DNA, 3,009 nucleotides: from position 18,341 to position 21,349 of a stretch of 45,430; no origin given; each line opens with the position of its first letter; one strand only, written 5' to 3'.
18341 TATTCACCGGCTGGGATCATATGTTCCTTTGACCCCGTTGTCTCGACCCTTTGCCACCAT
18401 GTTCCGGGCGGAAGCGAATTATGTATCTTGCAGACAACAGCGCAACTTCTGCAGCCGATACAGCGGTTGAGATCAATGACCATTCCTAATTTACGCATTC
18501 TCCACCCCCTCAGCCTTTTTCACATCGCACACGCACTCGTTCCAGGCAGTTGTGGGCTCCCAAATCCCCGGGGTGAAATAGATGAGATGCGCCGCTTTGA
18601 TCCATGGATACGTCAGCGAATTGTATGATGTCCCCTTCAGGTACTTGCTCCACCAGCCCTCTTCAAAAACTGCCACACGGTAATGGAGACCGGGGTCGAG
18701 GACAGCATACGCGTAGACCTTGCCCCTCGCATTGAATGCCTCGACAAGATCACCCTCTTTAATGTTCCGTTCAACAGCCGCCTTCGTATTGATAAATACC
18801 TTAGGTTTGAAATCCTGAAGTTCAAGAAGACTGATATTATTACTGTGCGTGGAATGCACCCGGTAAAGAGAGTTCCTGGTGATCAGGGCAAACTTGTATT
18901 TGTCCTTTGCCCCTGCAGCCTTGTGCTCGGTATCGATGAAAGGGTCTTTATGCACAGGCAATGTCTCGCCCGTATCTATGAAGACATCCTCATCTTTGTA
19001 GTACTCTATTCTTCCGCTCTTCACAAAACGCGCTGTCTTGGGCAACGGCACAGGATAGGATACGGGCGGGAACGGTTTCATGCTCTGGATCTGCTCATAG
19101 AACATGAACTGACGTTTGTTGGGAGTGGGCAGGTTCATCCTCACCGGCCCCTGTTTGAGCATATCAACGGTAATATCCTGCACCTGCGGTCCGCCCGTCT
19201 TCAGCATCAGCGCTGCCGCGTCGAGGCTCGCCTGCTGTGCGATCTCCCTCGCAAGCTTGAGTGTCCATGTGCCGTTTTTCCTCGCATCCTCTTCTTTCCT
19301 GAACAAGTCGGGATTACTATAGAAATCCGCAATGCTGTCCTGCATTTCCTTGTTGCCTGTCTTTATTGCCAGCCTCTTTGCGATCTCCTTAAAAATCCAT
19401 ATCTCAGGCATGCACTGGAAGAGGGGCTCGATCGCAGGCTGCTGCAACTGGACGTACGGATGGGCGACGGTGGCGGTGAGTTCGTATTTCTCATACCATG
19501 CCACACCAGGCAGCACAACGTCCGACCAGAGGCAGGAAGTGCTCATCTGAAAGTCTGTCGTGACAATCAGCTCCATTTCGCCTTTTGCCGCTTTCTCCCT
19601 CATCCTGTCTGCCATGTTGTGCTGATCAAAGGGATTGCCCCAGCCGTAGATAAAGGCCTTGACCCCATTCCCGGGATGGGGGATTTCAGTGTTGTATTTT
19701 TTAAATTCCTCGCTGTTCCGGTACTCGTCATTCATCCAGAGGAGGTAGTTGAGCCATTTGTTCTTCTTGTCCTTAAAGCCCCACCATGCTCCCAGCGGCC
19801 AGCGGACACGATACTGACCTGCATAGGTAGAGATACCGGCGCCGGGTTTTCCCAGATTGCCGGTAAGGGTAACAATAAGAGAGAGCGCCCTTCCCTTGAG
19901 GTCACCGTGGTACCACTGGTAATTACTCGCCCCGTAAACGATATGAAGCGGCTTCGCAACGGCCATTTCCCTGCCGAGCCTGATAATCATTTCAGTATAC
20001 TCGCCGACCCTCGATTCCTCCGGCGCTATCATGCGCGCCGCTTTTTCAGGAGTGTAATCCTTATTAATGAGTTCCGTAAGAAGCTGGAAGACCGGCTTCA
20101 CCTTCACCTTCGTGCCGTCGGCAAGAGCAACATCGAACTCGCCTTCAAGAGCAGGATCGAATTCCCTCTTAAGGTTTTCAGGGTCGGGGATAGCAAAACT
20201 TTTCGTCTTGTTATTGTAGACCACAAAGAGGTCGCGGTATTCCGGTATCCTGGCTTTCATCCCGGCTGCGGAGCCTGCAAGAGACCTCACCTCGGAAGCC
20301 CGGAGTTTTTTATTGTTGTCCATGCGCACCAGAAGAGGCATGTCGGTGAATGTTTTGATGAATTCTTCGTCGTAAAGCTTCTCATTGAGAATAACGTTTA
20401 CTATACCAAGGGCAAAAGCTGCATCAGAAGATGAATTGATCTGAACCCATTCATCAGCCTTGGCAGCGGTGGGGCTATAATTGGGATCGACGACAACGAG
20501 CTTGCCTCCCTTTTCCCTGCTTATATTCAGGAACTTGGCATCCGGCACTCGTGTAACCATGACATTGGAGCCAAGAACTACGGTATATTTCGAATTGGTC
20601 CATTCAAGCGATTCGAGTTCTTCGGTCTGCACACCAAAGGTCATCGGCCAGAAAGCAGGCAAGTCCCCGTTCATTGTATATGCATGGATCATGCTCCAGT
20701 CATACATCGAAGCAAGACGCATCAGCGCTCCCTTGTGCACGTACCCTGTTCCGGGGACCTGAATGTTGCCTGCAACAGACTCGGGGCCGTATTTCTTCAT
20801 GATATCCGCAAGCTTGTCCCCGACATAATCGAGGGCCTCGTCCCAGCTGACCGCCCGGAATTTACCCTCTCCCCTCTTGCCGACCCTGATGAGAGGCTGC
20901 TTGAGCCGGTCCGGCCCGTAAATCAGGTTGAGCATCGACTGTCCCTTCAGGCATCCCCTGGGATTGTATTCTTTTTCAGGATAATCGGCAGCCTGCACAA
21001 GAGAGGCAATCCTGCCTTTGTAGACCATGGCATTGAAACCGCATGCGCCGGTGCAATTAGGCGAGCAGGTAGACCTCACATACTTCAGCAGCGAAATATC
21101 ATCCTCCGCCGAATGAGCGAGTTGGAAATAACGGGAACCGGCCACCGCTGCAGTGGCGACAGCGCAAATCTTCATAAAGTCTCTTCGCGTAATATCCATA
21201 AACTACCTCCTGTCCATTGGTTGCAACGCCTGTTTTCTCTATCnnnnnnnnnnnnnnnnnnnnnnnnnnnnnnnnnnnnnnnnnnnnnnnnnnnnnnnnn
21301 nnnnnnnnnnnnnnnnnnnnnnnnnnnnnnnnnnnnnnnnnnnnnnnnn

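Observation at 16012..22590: Hybrid respiratory operon: HAO-family octaheme cytochrome c + periplasmic NarG-type molybdoenzyme + small FeS subunit + NrfD-type anchor + chaperone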

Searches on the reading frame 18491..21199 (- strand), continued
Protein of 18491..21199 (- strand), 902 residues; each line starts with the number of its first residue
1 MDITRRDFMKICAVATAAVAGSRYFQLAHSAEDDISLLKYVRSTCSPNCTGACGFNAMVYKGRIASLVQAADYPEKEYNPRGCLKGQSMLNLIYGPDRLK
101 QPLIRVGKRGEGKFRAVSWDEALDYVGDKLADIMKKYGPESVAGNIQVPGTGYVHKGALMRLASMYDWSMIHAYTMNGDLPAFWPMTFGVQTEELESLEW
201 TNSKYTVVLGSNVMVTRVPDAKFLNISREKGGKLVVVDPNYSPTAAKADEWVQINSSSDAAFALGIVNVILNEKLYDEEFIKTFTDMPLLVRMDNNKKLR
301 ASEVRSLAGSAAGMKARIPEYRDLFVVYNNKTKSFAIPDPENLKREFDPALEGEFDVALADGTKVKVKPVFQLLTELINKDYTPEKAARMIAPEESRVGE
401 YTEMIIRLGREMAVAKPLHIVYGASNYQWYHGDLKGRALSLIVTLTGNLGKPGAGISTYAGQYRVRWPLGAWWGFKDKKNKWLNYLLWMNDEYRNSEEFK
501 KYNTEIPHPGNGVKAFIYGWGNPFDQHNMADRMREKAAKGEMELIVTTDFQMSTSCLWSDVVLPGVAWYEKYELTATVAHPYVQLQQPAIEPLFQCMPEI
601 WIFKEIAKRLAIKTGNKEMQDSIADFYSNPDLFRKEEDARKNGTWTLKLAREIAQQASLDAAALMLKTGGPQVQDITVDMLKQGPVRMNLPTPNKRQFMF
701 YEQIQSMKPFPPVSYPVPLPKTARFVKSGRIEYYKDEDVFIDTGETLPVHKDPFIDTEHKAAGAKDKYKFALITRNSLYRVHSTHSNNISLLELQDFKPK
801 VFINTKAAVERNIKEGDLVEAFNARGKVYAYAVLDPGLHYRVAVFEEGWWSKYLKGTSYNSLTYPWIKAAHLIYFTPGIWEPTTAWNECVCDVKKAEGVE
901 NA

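Call 58: get_annotated_region(hit=H5, flank=4000)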
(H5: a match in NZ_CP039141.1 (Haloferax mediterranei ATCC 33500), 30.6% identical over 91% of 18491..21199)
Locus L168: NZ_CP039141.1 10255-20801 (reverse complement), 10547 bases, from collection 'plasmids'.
description: Haloferax mediterranei ATCC 33500 plasmid pHME322, complete sequence
organism: Haloferax mediterranei ATCC 33500 (NCBI taxid 523841)
taxonomy: Archaea; Euryarchaeota; Halobacteria; Halobacteriales; Haloferacaceae; Haloferax; Haloferax mediterranei; Haloferax mediterranei ATCC 33500
host: -; source: Cell culture,Spain; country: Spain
typing (MOB-suite, as given by PLSDB): non-mobilizable
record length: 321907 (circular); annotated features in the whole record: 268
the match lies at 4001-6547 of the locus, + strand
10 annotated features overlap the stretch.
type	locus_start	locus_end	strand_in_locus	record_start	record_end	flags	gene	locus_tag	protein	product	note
CDS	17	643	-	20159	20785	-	-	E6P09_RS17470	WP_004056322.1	TetR/AcrR family transcriptional regulator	GO:0006355 - regulation of DNA-templated transcription [Evidence IEA]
CDS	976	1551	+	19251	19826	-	-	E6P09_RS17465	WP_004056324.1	hypothetical protein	-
CDS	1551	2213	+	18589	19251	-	-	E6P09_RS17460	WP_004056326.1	Rieske 2Fe-2S domain-containing protein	-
CDS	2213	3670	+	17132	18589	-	-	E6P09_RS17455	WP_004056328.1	cytochrome bc complex cytochrome b subunit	-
CDS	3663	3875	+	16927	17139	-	-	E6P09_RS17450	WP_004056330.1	hypothetical protein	-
CDS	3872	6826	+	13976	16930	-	narG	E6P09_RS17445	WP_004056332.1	nitrate reductase subunit alpha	-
CDS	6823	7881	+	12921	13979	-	narH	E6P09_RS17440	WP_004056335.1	nitrate reductase subunit beta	-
CDS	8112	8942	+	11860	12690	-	-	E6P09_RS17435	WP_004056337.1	ethylbenzene dehydrogenase-related protein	-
CDS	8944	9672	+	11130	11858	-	-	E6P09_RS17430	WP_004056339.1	molecular chaperone TorD family protein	-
CDS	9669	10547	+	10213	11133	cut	-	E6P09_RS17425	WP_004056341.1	hypothetical protein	-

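Call 59: get_annotated_region(hit=H10, flank=3000)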
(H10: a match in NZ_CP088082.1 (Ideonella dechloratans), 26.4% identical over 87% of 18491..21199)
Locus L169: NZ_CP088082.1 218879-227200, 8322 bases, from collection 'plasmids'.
description: Ideonella dechloratans strain CCUG 30977 plasmid unnamed1, complete sequence
organism: Ideonella dechloratans (NCBI taxid 36863)
taxonomy: Bacteria; Pseudomonadota; Betaproteobacteria; Burkholderiales; Sphaerotilaceae; Ideonella; Ideonella dechloratans
host: -; source: Cell culture,Activated sludge, wastewater treatment plant; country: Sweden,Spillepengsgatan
typing (MOB-suite, as given by PLSDB): non-mobilizable
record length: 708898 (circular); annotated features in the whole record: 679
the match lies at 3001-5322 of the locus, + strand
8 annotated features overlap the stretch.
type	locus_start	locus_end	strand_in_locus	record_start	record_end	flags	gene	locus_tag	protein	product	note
CDS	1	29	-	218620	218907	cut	-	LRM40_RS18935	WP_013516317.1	pentapeptide MXKDX repeat protein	-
CDS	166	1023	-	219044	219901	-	-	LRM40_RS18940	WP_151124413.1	chlorite dismutase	-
CDS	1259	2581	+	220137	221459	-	-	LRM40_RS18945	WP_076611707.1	ISL3-like element ISIde1 family transposase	-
CDS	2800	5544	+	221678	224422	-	-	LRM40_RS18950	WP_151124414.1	chlorate reductase subunit alpha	-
CDS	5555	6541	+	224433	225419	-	-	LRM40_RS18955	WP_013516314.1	chlorate reductase subunit beta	-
CDS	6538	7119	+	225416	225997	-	-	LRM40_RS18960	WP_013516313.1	chlorate reductase assembly chaperone protein ClrD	-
CDS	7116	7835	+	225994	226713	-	-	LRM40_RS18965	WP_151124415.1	chlorate reductase subunit gamma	-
CDS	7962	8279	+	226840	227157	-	-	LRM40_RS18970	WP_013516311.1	c-type cytochrome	-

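Call 60: get_annotated_region(hit=H1, flank=4000)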
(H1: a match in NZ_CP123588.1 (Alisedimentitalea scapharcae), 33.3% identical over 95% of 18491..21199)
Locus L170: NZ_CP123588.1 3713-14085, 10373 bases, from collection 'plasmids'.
description: Alisedimentitalea scapharcae strain KCTC 42119 plasmid unnamed5, complete sequence
organism: Alisedimentitalea scapharcae (NCBI taxid 1524259)
taxonomy: Bacteria; Pseudomonadota; Alphaproteobacteria; Rhodobacterales; Paracoccaceae; Alisedimentitalea; Alisedimentitalea scapharcae
host: -; source: Anadara broughtonii; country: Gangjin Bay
typing (MOB-suite, as given by PLSDB): conjugative; replicon rep_cluster_160,rep_cluster_392; relaxase MOBP; mating-pair formation MPF_T
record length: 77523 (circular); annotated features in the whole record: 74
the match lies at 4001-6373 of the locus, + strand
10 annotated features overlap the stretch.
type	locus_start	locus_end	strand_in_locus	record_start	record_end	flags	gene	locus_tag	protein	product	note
CDS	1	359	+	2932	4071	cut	-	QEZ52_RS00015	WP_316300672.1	hypothetical protein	-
CDS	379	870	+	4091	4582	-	-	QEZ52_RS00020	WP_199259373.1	hemerythrin domain-containing protein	-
CDS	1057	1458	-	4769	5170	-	-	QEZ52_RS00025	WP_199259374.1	LysR substrate-binding domain-containing protein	-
CDS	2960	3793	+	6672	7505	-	-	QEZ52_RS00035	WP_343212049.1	chlorite dismutase family protein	-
CDS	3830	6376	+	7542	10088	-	-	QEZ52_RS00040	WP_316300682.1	molybdopterin-dependent oxidoreductase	-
CDS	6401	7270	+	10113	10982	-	-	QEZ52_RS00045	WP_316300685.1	4Fe-4S dicluster domain-containing protein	-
CDS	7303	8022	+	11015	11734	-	-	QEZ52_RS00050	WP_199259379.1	molecular chaperone TorD family protein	-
CDS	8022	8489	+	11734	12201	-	-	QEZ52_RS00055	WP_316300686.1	cytochrome c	-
CDS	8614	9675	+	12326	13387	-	-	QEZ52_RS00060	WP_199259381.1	Mrp/NBP35 family ATP-binding protein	-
CDS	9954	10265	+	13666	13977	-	-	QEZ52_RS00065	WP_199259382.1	carboxymuconolactone decarboxylase family protein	-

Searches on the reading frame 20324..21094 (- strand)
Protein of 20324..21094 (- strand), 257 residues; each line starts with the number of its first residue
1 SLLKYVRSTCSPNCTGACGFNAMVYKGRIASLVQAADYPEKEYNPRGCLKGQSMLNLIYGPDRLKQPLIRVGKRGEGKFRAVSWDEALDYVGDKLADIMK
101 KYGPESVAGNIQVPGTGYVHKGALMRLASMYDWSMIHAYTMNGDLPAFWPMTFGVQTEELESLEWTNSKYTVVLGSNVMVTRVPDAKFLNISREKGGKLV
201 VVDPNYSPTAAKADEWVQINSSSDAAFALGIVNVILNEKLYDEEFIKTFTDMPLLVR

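Call 52: search_solved_structures(query=window:20324-21094:-, max_evalue=1e-10, show_alignments=5)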
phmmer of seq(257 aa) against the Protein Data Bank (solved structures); distinct sequences matched with E-value up to 1e-10: 40.
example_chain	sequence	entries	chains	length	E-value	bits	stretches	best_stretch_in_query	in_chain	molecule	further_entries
4ydd_A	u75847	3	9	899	2.8e-53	183.9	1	7-257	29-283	DMSO reductase family type II enzyme, molybdopterin subunit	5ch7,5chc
5e7o_A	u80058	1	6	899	2.8e-53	183.9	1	7-257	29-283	DMSO reductase family type II enzyme, molybdopterin subunit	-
3ir5_A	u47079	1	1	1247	1.9e-40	141.9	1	73-256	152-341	Respiratory nitrate reductase 1 alpha chain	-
3ir6_A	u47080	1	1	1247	4.4e-39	137.4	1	73-256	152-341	Respiratory nitrate reductase 1 alpha chain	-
1r27_A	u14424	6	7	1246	8.2e-39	136.5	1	73-256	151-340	Respiratory nitrate reductase 1 alpha chain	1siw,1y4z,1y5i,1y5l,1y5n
3egw_A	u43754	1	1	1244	8.2e-39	136.5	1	73-256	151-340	Respiratory nitrate reductase 1 alpha chain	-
1q16_A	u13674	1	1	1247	8.2e-39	136.5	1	73-256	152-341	Respiratory nitrate reductase 1 alpha chain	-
3ir7_A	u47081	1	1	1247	1.6e-38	135.6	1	73-256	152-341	Respiratory nitrate reductase 1 alpha chain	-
7b04_B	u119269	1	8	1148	2.4e-35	125.1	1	138-257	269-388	Nitrite oxidoreductase subunit A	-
2ivf_A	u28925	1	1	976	4.6e-35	124.2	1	16-257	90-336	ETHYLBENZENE DEHYDROGENASE ALPHA-SUBUNIT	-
2vpw_A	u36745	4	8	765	7.5e-33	117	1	9-250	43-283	THIOSULFATE REDUCTASE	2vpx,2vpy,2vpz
2e7z_A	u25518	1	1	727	1.4e-24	89.8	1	26-248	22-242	Acetylene hydratase Ahy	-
9vap_A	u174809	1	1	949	1.8e-23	86.2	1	7-248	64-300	Formate dehydrogenase molybdopterin-binding subunit FdhA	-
9t1s_L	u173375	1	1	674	2.1e-21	79.4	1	5-250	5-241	formate dehydrogenase (coenzyme F420)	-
7bkb_D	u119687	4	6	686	7.1e-21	77.7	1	2-247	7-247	Formate dehydrogenase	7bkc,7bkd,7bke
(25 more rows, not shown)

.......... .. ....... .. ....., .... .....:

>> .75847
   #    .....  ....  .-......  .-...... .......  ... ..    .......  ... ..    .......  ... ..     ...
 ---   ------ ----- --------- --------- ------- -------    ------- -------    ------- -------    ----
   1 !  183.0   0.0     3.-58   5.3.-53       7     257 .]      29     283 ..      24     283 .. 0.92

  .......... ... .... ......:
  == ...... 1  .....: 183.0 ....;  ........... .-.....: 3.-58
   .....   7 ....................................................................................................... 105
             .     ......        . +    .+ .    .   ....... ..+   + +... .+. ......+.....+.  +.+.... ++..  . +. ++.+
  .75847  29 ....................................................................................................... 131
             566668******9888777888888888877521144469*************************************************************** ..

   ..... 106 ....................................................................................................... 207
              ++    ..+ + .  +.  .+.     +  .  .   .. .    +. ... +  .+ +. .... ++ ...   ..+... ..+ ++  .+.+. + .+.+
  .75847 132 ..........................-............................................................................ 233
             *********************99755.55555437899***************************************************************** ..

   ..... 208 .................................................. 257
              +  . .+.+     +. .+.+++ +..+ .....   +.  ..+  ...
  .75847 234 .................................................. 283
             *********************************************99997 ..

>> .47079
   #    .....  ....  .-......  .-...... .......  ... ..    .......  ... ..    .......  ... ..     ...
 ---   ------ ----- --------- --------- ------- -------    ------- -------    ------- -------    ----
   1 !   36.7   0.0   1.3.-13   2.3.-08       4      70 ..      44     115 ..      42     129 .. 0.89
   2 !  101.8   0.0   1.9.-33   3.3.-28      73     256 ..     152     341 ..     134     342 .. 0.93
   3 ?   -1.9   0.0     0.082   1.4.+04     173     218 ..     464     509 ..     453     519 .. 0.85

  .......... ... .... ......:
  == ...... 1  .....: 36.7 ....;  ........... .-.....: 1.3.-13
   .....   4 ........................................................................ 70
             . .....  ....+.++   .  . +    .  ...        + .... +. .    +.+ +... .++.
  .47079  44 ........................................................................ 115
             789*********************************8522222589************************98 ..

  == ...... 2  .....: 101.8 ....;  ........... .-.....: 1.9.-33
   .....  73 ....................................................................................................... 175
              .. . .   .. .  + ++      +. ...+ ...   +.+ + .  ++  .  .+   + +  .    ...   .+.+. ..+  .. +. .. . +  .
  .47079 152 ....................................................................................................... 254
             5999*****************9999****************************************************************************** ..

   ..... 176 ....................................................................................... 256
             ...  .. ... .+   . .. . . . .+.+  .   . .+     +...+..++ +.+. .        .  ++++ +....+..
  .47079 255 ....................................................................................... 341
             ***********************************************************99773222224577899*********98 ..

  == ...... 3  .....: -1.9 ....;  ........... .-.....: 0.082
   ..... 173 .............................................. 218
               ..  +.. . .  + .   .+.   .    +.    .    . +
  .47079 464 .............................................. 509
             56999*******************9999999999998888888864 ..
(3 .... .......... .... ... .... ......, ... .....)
